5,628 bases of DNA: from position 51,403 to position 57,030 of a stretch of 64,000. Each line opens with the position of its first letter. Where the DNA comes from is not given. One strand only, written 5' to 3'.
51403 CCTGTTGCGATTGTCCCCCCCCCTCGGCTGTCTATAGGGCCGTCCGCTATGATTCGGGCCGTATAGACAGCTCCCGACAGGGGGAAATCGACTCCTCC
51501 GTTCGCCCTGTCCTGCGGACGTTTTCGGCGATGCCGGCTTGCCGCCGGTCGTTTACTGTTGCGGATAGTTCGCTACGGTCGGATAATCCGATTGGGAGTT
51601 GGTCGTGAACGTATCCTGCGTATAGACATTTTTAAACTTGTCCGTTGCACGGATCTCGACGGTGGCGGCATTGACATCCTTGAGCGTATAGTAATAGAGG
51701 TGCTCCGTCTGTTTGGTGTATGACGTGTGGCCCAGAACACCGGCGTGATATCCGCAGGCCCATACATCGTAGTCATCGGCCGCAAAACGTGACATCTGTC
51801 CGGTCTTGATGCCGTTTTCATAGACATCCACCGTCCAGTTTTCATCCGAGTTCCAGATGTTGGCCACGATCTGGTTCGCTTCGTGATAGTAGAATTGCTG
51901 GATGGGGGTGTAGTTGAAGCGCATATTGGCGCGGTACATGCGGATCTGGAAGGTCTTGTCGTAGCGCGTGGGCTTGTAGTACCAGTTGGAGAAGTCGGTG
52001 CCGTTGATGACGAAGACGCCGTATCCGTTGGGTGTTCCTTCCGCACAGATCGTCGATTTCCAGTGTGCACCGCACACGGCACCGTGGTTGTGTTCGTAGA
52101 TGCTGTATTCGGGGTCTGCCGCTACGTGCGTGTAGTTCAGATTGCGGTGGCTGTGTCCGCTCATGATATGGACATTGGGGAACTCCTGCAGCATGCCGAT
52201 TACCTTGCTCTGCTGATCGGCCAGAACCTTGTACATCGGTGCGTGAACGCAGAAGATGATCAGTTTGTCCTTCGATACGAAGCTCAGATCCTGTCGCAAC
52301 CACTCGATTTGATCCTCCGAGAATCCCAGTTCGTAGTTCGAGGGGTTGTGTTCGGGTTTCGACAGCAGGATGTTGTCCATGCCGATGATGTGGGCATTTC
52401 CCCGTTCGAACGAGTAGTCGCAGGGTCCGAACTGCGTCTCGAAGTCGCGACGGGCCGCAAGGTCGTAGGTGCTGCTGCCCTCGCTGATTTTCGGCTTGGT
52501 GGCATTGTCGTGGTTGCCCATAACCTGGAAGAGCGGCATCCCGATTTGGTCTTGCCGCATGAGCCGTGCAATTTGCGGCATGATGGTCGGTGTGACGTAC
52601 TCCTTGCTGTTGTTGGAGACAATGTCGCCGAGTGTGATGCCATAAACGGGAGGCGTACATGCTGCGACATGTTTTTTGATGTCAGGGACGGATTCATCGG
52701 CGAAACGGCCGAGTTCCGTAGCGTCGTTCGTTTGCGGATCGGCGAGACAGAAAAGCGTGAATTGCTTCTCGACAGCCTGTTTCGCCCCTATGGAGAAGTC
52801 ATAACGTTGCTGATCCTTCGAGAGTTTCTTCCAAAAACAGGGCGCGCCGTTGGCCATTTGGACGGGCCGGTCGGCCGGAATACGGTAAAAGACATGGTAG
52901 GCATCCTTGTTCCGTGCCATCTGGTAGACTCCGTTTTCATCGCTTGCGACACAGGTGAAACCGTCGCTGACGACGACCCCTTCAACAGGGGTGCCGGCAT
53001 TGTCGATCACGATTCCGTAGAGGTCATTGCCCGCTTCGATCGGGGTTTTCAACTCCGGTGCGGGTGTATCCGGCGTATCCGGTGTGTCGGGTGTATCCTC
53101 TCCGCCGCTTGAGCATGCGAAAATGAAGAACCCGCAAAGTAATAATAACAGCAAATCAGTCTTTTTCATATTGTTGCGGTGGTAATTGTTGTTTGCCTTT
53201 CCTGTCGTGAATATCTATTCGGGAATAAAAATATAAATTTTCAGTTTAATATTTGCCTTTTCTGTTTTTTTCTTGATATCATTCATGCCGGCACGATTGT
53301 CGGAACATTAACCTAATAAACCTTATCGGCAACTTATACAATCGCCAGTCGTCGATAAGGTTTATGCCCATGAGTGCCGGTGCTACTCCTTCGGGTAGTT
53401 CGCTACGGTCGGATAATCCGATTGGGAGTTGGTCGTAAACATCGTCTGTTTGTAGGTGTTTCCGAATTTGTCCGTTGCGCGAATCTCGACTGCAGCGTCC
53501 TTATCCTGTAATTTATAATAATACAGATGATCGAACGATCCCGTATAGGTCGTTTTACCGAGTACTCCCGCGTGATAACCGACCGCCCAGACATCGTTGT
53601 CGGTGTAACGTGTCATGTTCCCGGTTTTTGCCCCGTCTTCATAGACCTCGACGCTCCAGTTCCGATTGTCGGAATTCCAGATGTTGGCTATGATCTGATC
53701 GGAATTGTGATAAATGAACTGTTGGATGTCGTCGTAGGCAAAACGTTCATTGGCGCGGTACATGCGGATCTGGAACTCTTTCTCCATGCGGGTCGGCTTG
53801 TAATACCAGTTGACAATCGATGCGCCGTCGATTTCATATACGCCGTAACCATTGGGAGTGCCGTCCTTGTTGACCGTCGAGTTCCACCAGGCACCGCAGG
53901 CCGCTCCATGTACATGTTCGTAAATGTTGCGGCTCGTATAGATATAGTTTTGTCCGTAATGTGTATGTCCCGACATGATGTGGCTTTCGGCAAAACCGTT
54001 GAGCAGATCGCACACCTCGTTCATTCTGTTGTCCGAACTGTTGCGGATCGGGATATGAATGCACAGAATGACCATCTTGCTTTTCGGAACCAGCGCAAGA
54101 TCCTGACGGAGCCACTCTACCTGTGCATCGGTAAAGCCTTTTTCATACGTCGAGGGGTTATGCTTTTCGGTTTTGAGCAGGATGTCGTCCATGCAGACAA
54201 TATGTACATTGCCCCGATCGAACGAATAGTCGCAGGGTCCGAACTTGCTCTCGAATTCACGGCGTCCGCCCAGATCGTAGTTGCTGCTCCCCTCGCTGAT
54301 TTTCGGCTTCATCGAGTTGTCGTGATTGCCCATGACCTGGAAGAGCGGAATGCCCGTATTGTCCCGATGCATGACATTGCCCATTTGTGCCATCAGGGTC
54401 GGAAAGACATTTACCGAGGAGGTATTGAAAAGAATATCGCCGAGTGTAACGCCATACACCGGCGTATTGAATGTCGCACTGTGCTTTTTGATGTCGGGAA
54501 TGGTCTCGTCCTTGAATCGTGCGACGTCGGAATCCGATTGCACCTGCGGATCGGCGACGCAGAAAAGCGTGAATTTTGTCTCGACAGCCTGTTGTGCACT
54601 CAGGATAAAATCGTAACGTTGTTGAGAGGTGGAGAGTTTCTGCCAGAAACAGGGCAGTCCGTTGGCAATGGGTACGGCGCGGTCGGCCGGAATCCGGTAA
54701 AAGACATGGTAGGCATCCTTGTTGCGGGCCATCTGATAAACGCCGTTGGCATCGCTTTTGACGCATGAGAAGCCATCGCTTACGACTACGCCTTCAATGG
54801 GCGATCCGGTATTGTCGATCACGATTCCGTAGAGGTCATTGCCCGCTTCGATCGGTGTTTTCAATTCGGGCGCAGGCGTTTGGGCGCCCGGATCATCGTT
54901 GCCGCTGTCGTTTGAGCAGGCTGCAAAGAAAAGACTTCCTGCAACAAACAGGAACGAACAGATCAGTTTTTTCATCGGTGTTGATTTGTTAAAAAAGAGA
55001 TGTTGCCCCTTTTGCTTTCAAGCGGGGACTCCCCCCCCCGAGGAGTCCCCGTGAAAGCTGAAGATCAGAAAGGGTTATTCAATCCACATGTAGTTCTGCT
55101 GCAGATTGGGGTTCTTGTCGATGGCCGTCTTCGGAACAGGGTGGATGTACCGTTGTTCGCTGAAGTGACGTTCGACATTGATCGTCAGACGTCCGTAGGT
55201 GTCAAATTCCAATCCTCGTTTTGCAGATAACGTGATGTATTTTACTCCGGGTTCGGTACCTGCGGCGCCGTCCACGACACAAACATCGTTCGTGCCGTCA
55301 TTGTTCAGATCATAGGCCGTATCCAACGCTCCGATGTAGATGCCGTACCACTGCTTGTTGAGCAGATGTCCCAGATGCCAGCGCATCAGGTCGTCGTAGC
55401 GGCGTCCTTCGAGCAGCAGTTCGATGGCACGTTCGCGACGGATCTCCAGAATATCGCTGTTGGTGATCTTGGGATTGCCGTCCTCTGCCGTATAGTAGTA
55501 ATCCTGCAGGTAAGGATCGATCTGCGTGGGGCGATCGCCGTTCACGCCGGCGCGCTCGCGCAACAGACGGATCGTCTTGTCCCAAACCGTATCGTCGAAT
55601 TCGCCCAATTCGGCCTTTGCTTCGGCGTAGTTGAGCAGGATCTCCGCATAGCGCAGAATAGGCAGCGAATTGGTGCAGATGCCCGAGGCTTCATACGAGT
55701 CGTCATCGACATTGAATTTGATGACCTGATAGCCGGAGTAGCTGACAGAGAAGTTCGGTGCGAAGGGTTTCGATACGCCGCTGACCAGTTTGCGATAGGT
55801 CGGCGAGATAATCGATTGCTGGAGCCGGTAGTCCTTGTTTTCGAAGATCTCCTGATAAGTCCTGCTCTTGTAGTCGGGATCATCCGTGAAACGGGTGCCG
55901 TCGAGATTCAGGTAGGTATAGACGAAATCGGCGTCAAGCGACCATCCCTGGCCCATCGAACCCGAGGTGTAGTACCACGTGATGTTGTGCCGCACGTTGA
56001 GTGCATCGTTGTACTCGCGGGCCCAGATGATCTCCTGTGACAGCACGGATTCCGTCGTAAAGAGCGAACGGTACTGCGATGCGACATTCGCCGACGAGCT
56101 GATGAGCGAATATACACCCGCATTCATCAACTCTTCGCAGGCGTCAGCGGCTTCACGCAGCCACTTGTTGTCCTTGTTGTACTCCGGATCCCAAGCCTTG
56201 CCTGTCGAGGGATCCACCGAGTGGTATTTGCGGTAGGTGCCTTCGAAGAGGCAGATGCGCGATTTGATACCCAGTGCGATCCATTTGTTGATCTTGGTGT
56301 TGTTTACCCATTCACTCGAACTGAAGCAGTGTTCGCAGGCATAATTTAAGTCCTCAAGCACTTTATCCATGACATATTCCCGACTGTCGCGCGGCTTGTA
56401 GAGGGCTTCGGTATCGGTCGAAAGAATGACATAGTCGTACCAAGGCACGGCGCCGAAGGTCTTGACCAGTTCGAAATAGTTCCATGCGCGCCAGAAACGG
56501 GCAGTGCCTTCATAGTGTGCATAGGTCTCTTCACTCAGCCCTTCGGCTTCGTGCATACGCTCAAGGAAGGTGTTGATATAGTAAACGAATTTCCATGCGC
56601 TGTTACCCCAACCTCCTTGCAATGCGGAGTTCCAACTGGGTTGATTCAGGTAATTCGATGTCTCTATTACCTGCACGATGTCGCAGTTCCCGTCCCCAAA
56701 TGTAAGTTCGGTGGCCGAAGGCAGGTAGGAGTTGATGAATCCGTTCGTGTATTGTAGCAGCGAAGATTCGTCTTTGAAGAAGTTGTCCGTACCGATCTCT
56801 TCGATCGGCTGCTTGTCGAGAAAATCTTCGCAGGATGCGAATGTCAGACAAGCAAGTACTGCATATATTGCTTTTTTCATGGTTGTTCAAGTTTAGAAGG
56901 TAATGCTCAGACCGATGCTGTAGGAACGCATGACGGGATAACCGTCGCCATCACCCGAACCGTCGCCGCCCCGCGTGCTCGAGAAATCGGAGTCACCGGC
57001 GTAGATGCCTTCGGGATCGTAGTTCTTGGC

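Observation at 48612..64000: CAZyme-free SusCD locus built from phosphoesterases: candidate phosphodiester-polymer utilisation system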

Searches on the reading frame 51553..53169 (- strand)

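Call 5: search_protein_families(library=pfam, proteins=[window:51553-53169:-], max_evalue=0.01)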
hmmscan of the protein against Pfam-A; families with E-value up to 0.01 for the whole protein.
window:51553-53169:- (538 aa): 3 families
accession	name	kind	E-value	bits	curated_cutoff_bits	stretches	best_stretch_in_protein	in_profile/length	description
PF16370.11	MetallophosC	-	4.6e-35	121.6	29.7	1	359-516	1-168/168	C terminal of Calcineurin-like phosphoesterase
PF16371.11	MetallophosN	-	1.8e-19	70.1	35.6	1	53-126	2-76/77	N terminal of Calcineurin-like phosphoesterase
PF00149.33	Metallophos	-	6.1e-08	33.8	21.5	1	175-342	32-190/191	Calcineurin-like phosphoesterase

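Call 6: search_protein_families(library=ncbifam, proteins=[window:51553-53169:-], max_evalue=0.01)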
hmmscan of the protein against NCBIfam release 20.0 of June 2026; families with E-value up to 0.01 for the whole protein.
window:51553-53169:- (538 aa): 1 family
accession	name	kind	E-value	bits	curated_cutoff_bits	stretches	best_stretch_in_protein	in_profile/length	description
NF050112.1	PhdiestSpdARhizob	equivalog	0.0027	17.4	400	1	207-388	66-244/264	2', 3'cyclic nucleotide phosphodiesterase SpdA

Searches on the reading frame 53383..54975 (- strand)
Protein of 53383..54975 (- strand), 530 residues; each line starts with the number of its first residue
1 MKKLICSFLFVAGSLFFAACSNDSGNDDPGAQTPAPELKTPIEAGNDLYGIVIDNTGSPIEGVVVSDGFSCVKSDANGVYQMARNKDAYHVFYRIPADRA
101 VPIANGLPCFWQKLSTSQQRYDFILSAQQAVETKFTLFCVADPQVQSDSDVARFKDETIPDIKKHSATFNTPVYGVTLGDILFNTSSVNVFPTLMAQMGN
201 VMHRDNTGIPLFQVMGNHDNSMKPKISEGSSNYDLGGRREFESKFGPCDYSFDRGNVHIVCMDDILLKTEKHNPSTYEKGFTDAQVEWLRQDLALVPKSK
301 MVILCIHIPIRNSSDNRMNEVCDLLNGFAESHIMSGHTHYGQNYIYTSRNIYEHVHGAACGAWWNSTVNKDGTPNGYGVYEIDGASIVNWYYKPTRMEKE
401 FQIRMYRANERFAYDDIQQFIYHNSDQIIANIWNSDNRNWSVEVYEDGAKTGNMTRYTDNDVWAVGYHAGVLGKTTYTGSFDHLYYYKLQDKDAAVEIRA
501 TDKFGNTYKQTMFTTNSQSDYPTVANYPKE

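Call 5: search_protein_families(library=pfam, proteins=[window:53383-54975:-], max_evalue=0.01)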
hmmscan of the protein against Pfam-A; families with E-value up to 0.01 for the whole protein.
window:53383-54975:- (530 aa): 3 families
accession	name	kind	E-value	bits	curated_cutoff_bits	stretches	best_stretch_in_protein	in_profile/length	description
PF16370.11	MetallophosC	-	2.5e-36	125.7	29.7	1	353-508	1-168/168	C terminal of Calcineurin-like phosphoesterase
PF16371.11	MetallophosN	-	6.3e-20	71.6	35.6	1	51-124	2-76/77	N terminal of Calcineurin-like phosphoesterase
PF00149.33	Metallophos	-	8e-09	36.6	21.5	1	174-340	33-190/191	Calcineurin-like phosphoesterase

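Call 6: search_protein_families(library=ncbifam, proteins=[window:53383-54975:-], max_evalue=0.01)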
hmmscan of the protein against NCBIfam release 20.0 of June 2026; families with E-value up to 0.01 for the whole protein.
window:53383-54975:- (530 aa): 2 families
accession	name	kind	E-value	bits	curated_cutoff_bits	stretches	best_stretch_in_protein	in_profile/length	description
NF050142.1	PG1828_fam_lipo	equivalog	0.0012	19.5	50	1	1-36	1-35/59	PG1828 family lipoprotein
TIGR03767.1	P_acnes_RR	hypoth_equivalog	0.0044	15.7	330.75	0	248-390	292-420/496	TIGR03767 family metallophosphoesterase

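Call 14: search_solved_structures(query=window:53383-54975:-, max_evalue=0.01)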
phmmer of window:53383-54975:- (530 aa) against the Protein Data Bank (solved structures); distinct sequences matched with E-value up to 0.01: 0.

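Call 28: find_encoding_contigs(protein=window:53383-54975:-, flank=10000, max_places=4)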
Protein window:53383-54975:- (530 aa): 9 contigs read that carry it; 4 places shown.
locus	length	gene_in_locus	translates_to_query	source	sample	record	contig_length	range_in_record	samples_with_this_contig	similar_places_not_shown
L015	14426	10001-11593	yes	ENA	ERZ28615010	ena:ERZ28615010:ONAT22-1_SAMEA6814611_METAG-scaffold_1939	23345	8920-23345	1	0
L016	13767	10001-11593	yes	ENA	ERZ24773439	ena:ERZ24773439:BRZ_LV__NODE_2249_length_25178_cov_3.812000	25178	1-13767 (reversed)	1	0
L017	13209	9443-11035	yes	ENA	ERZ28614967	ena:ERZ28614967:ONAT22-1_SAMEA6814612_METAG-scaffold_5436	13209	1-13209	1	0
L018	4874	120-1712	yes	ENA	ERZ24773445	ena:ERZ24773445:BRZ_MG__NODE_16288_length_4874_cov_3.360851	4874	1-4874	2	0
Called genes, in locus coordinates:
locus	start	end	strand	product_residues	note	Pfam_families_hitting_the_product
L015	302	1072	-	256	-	PF08220:HTH_DeoR, PF08279:HTH_11 (weak), PF00455:DeoRC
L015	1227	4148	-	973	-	PF13004:BACON, PF00041:fn3 (faint)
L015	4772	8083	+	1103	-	PF13620:CarboxypepD_reg, PF13715:CarbopepD_reg_2, PF07715:Plug, PF00593:TonB_dep_Rec_b-barrel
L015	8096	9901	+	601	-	PF14322:SusD-like_3, PF12771:SusD-like_2, PF07980:SusD_RagB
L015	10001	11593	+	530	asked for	PF16371:MetallophosN, PF00149:Metallophos, PF16370:MetallophosC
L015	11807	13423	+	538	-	-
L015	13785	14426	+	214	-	?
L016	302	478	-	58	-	PF00455:DeoRC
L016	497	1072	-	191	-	PF08220:HTH_DeoR, PF08279:HTH_11 (weak), PF00455:DeoRC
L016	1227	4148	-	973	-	PF13004:BACON, PF00041:fn3 (faint)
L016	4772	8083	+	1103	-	PF13620:CarboxypepD_reg, PF13715:CarbopepD_reg_2, PF07715:Plug, PF00593:TonB_dep_Rec_b-barrel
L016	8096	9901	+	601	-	PF14322:SusD-like_3, PF12771:SusD-like_2, PF07980:SusD_RagB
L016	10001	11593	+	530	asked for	PF16371:MetallophosN, PF00149:Metallophos, PF16370:MetallophosC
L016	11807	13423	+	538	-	-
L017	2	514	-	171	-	?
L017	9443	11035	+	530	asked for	PF16371:MetallophosN, PF00149:Metallophos, PF16370:MetallophosC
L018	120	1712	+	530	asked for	PF16371:MetallophosN, PF00149:Metallophos, PF16370:MetallophosC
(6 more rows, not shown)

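Call 52: find_homologous_proteins(query=window:53383-54975:-, max_evalue=1e-10)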
Query window:53383-54975:- (530 aa): 2592 proteins with E <= 1e-10 among 6412 candidates; the best 120 are listed.
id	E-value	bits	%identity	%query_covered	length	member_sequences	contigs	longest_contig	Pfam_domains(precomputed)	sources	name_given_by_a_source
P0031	0.0e+0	1154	90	100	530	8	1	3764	PF16371.13,PF00149.34,PF16370.12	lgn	-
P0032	0.0e+0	1122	89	100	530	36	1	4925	PF16371.13,PF00149.34,PF16370.12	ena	-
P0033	1.4e-251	854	67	100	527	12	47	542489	PF16371.13,PF00149.34,PF16370.12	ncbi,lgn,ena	-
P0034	5.2e-231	786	64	97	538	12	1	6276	PF16371.13,PF00149.34,PF16370.12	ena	-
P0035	1.9e-227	775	62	100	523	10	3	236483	PF16371.13,PF00149.34,PF16370.12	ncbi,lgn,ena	-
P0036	7.5e-225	766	62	100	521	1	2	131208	PF16371.13,PF00149.34,PF16370.12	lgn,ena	-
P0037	7.0e-222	756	59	100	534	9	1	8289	PF16371.13,PF00149.34,PF16370.12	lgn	-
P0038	3.3e-220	751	60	100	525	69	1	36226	PF16371.13,PF00149.34,PF16370.12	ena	-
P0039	1.6e-219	748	61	100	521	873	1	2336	PF16371.13,PF00149.34,PF16370.12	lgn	-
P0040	4.0e-215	734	57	100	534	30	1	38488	PF16371.13,PF00149.34,PF16370.12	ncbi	-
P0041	1.9e-189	649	62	84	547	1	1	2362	PF16371.13,PF00149.34,PF16370.12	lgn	-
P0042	6.4e-177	608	62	54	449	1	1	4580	PF16371.13,PF16370.12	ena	-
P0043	3.3e-171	589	52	99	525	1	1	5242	PF16371.13,PF00149.34,PF16370.12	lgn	-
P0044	1.9e-168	580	62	63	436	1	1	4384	PF16371.13,PF00149.34,PF16370.12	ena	-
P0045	3.0e-168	579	51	99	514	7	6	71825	PF16371.13,PF00149.34,PF16370.12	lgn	-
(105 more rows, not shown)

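Call 57: search_solved_structures(query=A2, max_evalue=1, show_alignments=2)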
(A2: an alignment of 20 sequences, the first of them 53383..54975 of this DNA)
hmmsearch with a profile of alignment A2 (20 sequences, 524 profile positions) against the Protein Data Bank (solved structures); distinct sequences matched with E-value up to 1: 28.
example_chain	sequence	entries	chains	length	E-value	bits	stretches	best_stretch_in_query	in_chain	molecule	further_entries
1qfc_A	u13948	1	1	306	2.1e-07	33.1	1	171-370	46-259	PROTEIN (PURPLE ACID PHOSPHATASE)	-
1qhw_A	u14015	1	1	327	2.5e-07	32.8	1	171-370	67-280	PROTEIN (PURPLE ACID PHOSPHATASE)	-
6git_A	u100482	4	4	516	1.7e-06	30.1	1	199-336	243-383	Purple acid phosphatase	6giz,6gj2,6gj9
6gja_A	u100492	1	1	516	1.7e-06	30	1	199-336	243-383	Purple acid phosphatase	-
2bq8_X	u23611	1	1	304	1.5e-05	26.9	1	171-341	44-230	TARTRATE-RESISTANT ACID PHOSPHATASE TYPE 5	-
1war_A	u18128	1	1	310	1.6e-05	26.9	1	171-341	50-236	HUMAN PURPLE ACID PHOSPHATASE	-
1ute_A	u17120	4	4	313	4.4e-05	25.4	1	171-338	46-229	PROTEIN (II PURPLE ACID PHOSPHATASE) | Tartrate-resistant acid phosphatase type 5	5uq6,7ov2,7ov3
7ov8_A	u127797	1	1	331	5.1e-05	25.2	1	171-338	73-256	Tartrate-resistant acid phosphatase type 5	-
2nxf_A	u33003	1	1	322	0.00011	24.1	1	269-339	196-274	Putative dimetal phosphatase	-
5ebb_A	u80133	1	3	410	0.00064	21.6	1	185-340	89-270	Acid sphingomyelinase-like phosphodiesterase 3a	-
5ebe_B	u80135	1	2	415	0.00067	21.5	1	185-340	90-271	Acid sphingomyelinase-like phosphodiesterase 3a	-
5ebe_A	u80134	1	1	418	0.00068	21.5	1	185-340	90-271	Acid sphingomyelinase-like phosphodiesterase 3a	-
2hyp_A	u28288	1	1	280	0.081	14.6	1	267-338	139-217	Hypothetical protein RV0805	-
2hy1_A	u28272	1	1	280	0.084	14.6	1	267-338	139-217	Rv0805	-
2zo9_B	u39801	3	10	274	0.085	14.6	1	274-340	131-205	Phosphohydrolase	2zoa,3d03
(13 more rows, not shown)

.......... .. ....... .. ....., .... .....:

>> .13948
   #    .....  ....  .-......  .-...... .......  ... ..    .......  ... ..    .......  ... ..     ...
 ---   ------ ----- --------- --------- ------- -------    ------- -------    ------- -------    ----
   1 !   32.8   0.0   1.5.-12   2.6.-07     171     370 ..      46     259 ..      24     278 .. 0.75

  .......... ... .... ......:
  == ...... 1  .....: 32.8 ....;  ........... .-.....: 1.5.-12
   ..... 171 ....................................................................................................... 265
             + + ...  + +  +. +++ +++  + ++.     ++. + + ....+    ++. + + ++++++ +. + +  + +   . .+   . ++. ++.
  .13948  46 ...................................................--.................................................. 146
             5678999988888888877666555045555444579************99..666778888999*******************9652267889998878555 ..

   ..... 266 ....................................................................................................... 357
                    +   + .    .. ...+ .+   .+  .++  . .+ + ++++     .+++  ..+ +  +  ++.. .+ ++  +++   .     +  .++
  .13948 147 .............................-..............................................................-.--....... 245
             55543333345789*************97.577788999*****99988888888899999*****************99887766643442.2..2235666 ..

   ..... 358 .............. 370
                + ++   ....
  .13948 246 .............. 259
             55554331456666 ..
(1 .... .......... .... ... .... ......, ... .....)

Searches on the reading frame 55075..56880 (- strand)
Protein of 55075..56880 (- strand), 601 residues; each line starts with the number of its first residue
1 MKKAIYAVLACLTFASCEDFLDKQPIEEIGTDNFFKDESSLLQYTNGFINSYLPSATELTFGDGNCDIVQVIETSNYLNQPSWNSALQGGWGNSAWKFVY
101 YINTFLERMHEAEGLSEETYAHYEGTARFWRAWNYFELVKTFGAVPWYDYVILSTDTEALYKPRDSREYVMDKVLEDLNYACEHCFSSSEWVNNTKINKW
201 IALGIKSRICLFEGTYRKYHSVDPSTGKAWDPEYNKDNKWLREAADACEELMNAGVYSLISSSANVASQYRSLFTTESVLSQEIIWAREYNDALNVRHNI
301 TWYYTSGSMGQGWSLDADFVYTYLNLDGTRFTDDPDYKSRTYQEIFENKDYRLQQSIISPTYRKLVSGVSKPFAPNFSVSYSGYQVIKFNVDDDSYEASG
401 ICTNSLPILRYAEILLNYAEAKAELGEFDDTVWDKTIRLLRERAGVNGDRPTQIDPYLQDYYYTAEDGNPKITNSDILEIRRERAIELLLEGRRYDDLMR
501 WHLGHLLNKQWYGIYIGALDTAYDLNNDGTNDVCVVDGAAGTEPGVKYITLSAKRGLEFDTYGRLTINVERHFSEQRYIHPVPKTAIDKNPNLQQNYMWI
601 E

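Call 5: search_protein_families(library=pfam, proteins=[window:55075-56880:-], max_evalue=0.01)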
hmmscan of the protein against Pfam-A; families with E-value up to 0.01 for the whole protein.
window:55075-56880:- (601 aa): 3 families
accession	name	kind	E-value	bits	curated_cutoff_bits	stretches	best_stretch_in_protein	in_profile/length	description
PF07980.17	SusD_RagB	-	1.9e-42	146.4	23.1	1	282-599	1-297/297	SusD family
PF14322.12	SusD-like_3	-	2e-19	71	27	1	19-211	1-191/191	Starch-binding associating with outer membrane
PF12771.13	SusD-like_2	-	1e-08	34.9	27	1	64-185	31-150/415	Starch-binding associating with outer membrane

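Call 6: search_protein_families(library=ncbifam, proteins=[window:55075-56880:-], max_evalue=0.01)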
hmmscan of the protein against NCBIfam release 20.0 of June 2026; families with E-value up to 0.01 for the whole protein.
window:55075-56880:- (601 aa): 2 families
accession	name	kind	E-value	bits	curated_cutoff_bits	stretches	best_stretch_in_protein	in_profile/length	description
NF033072.0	NanU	exception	5.8e-14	52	425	1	2-500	2-483/521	SusD family outer membrane lipoprotein NanU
NF033071.0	SusD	exception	7.4e-09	34.4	725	2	382-502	412-511/558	starch-binding outer membrane lipoprotein SusD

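Call 34: find_related_loci(query=window:55075-56880:-, collection=genome_contigs, flank=10000)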
Query window:55075-56880:- (601 aa) in genome_contigs; peptide patterns used: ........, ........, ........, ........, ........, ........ (x = any residue, [..] = any of these).
43 stretches matched a pattern; 15 encode a relative of the query (tblastn E <= 1e-3); 14 distinct loci.
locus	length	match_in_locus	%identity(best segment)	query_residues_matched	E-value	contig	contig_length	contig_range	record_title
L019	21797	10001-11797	76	1-599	0e+0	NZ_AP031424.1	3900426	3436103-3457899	Alistipes sp. i18-0019-D1 chromosome, complete genome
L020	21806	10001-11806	80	1-601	0e+0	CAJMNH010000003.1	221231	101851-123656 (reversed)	TPA_asm: uncultured bacterium isolate ERR2013653-bin.8 genome assembly, contig: NODE_15_length_221231_cov_9.833671, whol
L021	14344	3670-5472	72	1-600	0e+0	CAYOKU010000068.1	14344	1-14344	MAG TPA_asm: uncultured Alistipes sp. isolate SRP335695_co1_43 genome assembly, contig: NODE_1953_length_14344_cov_11.19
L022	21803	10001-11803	96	1-601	0e+0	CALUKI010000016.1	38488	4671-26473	MAG: uncultured Alistipes sp. isolate E16__bin154 genome assembly, contig: E16__k127_6218768, whole genome shotgun seque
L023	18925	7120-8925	79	1-601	0e+0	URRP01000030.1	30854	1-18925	uncultured Alistipes sp. isolate UMGS1280 genome assembly, contig: NODE_1907_length_30854_cov_10.064418, whole genome sh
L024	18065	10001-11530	24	1-503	2e-20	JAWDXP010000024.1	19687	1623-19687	MAG: Dysgonomonas sp. isolate N4_140_034G1_dasN4_140_034G1_maxbin2.maxbin.005 N4_140_034G1_scaffold_291, whole genome sh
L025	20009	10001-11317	24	73-503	9e-19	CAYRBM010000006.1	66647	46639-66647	MAG TPA_asm: uncultured Odoribacter sp. isolate SRP220891_co1_185 genome assembly, contig: NODE_759_length_66647_cov_8.3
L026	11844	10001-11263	24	96-503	1e-16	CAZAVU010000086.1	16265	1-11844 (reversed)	MAG TPA_asm: uncultured Odoribacter sp. isolate binchicken_co158_48 genome assembly, contig: NODE_3133_length_16265_cov_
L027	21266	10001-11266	25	96-503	3e-16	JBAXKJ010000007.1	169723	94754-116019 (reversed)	MAG: Prolixibacteraceae bacterium isolate ELA398 MAG398_7, whole genome shotgun sequence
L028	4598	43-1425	24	45-503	8e-16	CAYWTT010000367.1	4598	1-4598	MAG TPA_asm: uncultured Prolixibacteraceae bacterium isolate binchicken_co152_14 genome assembly, contig: NODE_18720_len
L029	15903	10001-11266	24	96-503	2e-15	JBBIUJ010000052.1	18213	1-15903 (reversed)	MAG: Prolixibacter sp. isolate QH2F170213_bin_50 NODE_1579_length_18213_cov_0.926739, whole genome shotgun sequence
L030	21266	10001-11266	25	96-503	4e-15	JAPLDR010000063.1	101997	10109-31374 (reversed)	MAG: Bacteroidia bacterium isolate LacPavin_0419_WC70L_MAG_39_8 LacPavin_0419_WC70L_scaffold_178559, whole genome shotgu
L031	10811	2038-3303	24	96-503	6e-15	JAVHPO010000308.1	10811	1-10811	MAG: Prolixibacteraceae bacterium isolate WB02no9_44_10 NODE_5879_length_10811_cov_6.224340, whole genome shotgun sequen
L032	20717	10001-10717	25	4-211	5e-12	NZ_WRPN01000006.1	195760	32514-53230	Mariniflexile maritimum strain M5A1M contig6, whole genome shotgun sequence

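Call 71: search_protein_families(library=pfam, proteins=[L020:14681-16093:+], max_evalue=0.001)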
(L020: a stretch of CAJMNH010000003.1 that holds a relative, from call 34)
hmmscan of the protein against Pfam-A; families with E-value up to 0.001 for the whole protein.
L020:14681-16093:+ (470 aa): 2 families
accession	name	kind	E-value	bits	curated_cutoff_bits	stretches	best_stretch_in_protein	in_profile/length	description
PF01640.23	Peptidase_C10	-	5.7e-20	72.8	26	2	355-441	142-194/194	Peptidase C10 family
PF13734.11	Inhibitor_I69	-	2.6e-08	34.7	25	1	55-142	4-93/98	Spi protease inhibitor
